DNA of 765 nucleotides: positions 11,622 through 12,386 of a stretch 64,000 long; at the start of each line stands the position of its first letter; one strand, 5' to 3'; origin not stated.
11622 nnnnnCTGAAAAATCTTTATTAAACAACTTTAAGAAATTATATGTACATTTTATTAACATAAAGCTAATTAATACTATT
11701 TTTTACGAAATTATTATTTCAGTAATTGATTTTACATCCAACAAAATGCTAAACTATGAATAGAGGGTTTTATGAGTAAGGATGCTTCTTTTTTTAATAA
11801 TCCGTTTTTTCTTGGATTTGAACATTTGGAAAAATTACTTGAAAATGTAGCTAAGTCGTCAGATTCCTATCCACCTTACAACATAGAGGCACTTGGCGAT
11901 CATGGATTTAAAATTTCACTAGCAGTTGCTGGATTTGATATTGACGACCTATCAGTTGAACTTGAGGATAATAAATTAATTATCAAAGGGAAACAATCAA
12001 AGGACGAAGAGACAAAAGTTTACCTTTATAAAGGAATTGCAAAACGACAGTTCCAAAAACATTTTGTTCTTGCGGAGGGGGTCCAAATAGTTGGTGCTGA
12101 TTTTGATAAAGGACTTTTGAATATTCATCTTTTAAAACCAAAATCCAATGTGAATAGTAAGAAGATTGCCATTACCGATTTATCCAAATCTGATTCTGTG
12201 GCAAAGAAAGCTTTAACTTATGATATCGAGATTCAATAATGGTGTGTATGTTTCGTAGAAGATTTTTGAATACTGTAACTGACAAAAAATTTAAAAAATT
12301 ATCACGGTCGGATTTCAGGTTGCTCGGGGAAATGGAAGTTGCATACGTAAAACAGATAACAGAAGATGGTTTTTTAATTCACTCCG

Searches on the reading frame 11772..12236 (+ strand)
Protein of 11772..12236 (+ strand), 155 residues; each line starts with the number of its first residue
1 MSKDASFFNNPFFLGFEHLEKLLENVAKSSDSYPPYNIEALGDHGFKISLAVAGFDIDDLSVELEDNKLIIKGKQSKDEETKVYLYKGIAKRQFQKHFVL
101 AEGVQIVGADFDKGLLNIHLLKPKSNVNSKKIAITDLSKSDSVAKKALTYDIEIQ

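Call 40: search_protein_families(library=pfam, proteins=[window:11772-12236:+], max_evalue=0.00001)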
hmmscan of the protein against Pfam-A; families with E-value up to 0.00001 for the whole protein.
window:11772-12236:+ (155 aa): 1 family
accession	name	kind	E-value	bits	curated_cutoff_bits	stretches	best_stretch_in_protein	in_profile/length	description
PF00011.27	HSP20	-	8.3e-17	61.6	20.8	1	43-134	6-101/102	Hsp20/alpha crystallin family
